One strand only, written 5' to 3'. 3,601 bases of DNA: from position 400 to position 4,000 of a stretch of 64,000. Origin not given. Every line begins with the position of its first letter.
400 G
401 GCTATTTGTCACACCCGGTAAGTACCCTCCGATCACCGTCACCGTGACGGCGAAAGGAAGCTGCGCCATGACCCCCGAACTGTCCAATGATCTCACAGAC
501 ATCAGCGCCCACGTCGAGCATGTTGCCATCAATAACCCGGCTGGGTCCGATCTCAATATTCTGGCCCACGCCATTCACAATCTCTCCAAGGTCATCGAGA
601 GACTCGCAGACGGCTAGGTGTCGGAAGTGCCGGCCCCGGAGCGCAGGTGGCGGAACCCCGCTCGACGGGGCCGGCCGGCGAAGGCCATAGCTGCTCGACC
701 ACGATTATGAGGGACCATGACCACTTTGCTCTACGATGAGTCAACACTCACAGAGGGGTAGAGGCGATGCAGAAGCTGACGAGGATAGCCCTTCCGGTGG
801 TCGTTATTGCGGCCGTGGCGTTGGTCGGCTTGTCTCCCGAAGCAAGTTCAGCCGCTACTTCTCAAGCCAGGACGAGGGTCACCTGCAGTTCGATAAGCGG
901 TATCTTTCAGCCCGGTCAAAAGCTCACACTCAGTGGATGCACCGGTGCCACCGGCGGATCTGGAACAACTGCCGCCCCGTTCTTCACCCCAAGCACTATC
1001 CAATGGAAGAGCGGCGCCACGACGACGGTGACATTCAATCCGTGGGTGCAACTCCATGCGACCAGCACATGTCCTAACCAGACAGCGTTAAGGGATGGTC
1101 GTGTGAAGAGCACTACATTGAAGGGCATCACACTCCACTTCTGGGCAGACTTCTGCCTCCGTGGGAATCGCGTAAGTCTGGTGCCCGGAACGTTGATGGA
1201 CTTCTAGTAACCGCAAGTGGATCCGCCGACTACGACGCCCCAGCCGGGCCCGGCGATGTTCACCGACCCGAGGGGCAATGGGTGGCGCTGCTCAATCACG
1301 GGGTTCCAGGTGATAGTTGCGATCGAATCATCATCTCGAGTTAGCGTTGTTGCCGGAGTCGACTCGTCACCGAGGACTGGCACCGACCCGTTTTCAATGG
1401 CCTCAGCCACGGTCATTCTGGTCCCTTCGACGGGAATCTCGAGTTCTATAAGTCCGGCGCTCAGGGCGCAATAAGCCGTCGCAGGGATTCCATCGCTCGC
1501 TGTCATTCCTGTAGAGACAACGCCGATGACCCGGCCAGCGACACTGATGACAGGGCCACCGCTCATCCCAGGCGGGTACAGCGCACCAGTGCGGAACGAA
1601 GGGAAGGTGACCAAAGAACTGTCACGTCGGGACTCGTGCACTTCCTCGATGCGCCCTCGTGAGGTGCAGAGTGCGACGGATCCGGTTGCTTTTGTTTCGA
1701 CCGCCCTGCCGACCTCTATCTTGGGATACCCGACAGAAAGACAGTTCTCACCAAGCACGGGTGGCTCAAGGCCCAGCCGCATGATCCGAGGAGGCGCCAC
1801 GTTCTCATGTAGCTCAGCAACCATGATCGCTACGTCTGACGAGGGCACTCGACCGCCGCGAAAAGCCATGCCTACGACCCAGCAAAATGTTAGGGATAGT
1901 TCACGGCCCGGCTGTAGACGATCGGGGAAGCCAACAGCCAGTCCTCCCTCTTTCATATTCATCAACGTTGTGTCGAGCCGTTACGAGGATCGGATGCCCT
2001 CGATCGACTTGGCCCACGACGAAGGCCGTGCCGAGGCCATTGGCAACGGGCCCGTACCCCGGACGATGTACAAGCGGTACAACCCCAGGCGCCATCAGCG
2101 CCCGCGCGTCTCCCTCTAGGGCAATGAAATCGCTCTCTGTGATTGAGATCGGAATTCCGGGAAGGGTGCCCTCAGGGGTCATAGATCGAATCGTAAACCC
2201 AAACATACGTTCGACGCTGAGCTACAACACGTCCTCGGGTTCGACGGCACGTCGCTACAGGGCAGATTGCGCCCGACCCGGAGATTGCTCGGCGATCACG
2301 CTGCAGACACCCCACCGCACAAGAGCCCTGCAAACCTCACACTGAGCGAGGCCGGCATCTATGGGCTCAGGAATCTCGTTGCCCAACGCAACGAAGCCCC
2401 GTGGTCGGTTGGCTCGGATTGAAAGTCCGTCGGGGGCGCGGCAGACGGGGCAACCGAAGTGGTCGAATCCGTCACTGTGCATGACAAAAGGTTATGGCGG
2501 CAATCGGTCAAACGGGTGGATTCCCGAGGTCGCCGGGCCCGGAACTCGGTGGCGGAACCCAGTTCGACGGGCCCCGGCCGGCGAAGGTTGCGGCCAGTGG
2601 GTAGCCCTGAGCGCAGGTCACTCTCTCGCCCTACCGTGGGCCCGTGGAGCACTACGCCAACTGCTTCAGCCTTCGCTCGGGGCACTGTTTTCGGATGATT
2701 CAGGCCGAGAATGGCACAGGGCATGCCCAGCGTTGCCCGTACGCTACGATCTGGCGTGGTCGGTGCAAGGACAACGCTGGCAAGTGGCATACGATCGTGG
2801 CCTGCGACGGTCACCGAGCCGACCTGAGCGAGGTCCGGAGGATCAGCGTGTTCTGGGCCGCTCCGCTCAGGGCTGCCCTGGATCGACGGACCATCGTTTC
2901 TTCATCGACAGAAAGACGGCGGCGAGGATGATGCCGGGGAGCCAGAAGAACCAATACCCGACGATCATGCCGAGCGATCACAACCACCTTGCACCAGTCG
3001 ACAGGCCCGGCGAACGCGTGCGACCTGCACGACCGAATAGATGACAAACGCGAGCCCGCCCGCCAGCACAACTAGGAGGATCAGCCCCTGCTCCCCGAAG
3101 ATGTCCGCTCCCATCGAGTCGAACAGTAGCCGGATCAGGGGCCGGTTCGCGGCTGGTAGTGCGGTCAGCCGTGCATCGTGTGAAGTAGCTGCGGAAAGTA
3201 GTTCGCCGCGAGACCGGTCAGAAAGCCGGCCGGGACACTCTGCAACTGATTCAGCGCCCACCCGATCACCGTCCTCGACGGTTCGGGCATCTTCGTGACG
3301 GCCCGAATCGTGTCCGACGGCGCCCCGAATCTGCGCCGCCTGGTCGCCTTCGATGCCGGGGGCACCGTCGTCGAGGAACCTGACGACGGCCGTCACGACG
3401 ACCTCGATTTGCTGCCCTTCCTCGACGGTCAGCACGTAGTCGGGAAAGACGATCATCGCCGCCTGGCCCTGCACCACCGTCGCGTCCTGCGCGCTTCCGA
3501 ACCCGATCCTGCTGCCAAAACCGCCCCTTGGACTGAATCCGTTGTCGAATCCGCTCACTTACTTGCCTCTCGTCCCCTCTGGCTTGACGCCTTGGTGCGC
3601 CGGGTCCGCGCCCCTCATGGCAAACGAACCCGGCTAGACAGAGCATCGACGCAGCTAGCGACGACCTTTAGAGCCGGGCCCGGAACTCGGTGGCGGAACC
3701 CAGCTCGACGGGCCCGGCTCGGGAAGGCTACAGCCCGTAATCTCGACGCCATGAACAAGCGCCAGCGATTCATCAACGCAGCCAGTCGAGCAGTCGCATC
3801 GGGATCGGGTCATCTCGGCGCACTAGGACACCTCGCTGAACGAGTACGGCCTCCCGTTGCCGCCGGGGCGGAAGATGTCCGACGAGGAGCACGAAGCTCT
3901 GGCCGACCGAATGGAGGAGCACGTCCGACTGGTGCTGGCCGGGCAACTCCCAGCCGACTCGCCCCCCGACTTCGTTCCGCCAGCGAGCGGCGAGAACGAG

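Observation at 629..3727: Three copies of a ~55-nt structured element with compensatory base changes and an invariant loop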

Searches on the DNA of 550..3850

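Call 25: search_rna_families(source=window, start=550, end=3850, threshold=evalue, max_evalue=10)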
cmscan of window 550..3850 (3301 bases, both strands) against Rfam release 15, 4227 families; matches with E-value up to 10: 2.
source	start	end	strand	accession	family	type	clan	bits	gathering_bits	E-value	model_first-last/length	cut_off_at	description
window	1042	1117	+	RF03807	mir-4890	Gene; miRNA;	-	21.8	100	0.2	1-91/91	no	mir-4890 microRNA precursor family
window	3667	3754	-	RF02833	Scr3202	Gene; sRNA;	-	21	52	7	1-95/95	no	Streptomyces RNA 3202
